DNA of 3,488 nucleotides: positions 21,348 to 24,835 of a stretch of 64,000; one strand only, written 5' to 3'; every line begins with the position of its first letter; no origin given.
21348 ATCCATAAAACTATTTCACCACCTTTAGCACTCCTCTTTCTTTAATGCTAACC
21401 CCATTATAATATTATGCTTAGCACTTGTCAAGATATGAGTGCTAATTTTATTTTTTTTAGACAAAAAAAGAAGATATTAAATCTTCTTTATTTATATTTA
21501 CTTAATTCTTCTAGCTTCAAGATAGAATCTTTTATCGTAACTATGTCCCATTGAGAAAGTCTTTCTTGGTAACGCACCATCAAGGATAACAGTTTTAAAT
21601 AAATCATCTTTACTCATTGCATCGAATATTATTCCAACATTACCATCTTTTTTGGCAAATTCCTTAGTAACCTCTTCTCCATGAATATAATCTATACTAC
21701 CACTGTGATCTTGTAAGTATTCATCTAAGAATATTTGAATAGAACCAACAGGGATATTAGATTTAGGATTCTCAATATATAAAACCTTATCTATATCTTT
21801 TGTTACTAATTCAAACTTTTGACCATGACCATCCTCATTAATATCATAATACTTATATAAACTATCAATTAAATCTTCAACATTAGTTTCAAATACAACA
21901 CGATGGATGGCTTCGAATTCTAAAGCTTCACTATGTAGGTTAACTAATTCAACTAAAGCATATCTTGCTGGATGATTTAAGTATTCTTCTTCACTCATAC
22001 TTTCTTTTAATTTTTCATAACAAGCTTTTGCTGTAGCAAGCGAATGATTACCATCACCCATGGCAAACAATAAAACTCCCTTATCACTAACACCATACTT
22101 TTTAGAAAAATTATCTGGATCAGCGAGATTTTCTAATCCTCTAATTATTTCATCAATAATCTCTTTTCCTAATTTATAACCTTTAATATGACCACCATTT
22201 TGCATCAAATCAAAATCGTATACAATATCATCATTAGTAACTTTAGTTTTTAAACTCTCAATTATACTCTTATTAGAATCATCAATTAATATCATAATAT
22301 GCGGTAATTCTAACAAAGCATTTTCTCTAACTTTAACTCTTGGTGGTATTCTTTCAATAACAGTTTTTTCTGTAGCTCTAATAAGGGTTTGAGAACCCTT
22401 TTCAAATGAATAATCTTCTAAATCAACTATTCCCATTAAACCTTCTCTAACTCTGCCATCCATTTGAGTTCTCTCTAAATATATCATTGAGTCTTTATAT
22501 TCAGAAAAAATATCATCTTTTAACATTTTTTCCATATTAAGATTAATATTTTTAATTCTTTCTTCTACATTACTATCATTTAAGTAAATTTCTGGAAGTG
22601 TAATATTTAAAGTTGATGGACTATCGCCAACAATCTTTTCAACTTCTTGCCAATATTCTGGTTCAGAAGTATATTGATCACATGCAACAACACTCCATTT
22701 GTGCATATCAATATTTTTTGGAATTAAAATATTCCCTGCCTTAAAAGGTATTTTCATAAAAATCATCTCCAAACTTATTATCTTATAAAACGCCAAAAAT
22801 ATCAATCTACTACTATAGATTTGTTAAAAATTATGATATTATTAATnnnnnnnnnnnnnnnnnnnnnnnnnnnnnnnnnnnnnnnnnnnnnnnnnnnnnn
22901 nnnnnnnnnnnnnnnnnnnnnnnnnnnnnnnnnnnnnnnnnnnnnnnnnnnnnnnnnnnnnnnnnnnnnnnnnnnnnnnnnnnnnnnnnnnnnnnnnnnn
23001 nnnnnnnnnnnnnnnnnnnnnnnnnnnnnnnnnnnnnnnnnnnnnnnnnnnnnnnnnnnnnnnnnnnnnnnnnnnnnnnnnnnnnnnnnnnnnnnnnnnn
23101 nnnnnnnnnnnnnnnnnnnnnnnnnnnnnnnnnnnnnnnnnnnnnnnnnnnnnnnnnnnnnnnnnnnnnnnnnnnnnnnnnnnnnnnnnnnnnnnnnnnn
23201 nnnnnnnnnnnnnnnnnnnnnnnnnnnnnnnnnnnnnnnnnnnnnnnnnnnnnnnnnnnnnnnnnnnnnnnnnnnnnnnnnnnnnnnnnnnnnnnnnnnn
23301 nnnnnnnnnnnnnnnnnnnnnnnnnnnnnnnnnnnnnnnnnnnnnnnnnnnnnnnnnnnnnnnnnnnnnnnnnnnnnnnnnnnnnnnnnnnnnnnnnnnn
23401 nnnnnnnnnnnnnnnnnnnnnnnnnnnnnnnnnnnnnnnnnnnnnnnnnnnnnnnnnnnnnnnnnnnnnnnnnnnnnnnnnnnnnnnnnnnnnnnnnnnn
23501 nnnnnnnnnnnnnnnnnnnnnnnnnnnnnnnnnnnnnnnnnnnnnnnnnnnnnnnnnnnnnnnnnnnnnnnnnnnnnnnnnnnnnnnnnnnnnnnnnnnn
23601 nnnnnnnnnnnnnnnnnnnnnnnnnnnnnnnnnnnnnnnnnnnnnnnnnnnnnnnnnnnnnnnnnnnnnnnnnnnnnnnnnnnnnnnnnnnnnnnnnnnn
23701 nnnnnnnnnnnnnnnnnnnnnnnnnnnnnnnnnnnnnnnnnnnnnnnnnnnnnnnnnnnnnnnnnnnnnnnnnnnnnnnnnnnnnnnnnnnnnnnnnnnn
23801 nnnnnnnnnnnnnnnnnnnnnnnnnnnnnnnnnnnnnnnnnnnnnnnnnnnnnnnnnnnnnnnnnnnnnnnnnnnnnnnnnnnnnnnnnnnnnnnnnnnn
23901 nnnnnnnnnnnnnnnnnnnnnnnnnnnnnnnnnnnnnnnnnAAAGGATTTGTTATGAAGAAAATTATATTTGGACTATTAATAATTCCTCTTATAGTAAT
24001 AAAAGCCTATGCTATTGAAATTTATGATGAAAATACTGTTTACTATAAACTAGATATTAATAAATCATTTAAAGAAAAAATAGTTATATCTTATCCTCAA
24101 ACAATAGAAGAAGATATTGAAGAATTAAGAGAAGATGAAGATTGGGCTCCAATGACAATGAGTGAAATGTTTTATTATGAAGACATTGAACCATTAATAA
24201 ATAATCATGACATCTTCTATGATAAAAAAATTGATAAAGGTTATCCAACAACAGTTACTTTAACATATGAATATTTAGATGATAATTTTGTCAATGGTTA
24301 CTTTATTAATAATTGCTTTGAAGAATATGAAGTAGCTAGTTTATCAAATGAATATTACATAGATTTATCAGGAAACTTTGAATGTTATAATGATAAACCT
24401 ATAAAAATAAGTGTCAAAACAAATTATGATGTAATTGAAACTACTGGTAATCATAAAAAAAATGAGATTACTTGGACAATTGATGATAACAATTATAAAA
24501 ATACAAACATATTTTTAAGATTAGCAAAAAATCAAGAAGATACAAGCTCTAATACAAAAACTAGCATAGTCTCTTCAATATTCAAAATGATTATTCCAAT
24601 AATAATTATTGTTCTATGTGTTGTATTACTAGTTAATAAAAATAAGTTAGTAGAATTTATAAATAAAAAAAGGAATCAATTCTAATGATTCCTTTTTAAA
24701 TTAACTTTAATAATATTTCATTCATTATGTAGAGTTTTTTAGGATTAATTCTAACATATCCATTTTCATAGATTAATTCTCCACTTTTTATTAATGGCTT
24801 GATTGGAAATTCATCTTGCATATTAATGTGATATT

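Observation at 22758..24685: Divergently transcribed two-gene island: a membrane-tethered C39-like papain-fold peptidase plus an anchored secreted partner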

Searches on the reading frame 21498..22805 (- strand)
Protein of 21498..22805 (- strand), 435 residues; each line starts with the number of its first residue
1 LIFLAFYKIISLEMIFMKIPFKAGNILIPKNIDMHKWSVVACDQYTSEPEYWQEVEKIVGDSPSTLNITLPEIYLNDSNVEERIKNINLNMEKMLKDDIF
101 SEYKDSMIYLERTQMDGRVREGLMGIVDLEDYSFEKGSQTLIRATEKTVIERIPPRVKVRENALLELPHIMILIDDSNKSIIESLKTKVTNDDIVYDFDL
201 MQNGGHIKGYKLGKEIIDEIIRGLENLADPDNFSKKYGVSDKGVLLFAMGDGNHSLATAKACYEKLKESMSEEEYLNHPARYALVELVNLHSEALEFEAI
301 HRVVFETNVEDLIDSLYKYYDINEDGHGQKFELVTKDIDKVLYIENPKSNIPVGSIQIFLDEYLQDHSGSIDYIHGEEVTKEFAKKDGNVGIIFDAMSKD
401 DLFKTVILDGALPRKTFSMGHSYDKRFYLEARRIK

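Call 3: search_protein_families(library=pfam, proteins=[window:21498-22805:-], max_evalue=1)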
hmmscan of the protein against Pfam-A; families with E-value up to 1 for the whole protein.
window:21498-22805:- (435 aa): 2 families
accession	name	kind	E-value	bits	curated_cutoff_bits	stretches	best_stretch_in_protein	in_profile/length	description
PF06245.16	DUF1015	-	5.4e-66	223.2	25.8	1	31-362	6-324/325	Protein of unknown function (DUF1015)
PF09138.17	Urm1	-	0.059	14.2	21.8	0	167-196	59-88/96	Urm1 (Ubiquitin related modifier)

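Call 4: search_protein_families(library=ncbifam, proteins=[window:21498-22805:-], max_evalue=1)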
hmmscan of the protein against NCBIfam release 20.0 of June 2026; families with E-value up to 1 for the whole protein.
window:21498-22805:- (435 aa): 0 families

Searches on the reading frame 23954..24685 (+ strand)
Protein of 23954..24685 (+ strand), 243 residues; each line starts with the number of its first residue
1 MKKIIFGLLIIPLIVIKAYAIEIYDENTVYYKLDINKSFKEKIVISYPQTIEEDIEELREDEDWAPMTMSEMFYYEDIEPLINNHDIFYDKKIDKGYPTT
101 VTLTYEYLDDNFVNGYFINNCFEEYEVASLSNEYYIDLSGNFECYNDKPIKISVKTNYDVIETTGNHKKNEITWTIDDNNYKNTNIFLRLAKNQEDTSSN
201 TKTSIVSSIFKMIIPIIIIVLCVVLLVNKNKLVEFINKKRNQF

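Call 3: search_protein_families(library=pfam, proteins=[window:23954-24685:+], max_evalue=1)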
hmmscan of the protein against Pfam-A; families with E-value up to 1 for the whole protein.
window:23954-24685:+ (243 aa): 0 families

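Call 4: search_protein_families(library=ncbifam, proteins=[window:23954-24685:+], max_evalue=1)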
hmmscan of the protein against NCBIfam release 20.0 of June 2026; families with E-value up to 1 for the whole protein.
window:23954-24685:+ (243 aa): 0 families

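Call 8: find_homologous_proteins(query=window:23954-24685:+)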
Query window:23954-24685:+ (243 aa): 2 proteins with E <= 0.001 among 588 candidates.
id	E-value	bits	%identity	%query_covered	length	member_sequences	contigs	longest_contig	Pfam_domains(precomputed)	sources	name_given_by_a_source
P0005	1.8e-153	527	100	100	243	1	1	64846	-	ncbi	-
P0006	3.1e-9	55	37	39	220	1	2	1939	-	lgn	-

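Call 63: search_protein_families(library=pfam, alignment_id=A7, max_evalue=1)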
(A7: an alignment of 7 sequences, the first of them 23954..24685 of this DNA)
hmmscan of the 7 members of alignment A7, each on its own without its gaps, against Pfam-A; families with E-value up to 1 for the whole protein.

A. member 1, window:23954-24685:+ (243 aa): 0 families

B. families by the number of members that match (of 7 scanned): 6 families
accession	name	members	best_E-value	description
PF21946.1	LppM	3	0.007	LppM domain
PF08139.17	LPAM_1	1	0.025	Prokaryotic membrane lipoprotein lipid attachment site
PF22768.1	SPP1_Dit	1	0.03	Siphovirus-type tail component, C-terminal domain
PF14264.12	Glucos_trans_II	1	0.032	Glucosyl transferase GtrII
PF05568.16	ASFV_J13L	1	0.23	African swine fever virus J13L protein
PF16369.11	GH43_C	1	0.26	C-terminal lipocalin-like domain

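Call 64: search_solved_structures(query=A7, max_evalue=10, show_alignments=2)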
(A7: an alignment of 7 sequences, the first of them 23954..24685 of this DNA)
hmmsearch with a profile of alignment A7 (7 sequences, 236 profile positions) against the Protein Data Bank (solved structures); distinct sequences matched with E-value up to 10: 1.
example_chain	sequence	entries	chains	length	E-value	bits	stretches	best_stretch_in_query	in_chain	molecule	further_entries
9k92_A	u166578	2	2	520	1.4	11.7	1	192-231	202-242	Signal peptide peptidase-like 2A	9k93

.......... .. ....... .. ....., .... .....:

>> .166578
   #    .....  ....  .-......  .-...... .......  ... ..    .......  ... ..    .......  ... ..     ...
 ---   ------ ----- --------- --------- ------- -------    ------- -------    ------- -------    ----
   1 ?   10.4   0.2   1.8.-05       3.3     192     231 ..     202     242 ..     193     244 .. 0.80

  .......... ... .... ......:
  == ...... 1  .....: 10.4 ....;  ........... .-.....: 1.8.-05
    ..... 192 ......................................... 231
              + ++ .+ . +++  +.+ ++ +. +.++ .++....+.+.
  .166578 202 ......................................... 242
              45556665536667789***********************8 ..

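Call 68: predict_structure(alignment_id=A8)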
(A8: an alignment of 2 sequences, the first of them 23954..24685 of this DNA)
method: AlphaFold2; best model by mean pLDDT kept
length: 243 residues; sequences in the alignment: 2
mean_pLDDT: 45.6   pTM: 0.34
mean pLDDT of the five models: 45.6, 43.4, 42.6, 42.5, 38.7
residues with pLDDT >= 90: 0; 70-90: 14; 50-70: 91; < 50: 138
segments of 3 or more residues with pLDDT < 50: 1-3, 16-27, 37-101, 109-132, 140-146, 157-168, 193-206
pLDDT, mean of each block of 10 residues (from residue 1): 51 49 44 47 26 26 26 23 31 41 52 34 35 52 47 52 46 57 54 43 47 70 72 66 55
secondary structure, 60 per line:
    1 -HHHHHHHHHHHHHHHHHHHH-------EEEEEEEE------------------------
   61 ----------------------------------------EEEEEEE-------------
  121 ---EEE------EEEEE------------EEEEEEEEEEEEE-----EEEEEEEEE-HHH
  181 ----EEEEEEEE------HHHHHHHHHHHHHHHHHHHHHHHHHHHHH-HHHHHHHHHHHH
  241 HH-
elements in order: H2-21 E29-36 E101-107 E124-126 E133-137 E150-162 E168-176 E185-192 H199-227 H229-242

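Call 84: search_protein_families(library=phrogs, proteins=[window:23954-24685:+], max_evalue=0.01)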
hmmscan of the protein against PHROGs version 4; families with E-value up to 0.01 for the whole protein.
window:23954-24685:+ (243 aa): 1 family
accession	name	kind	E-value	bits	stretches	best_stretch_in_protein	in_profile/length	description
phrog_11010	-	unknown function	0.0011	20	1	174-229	14-70/89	-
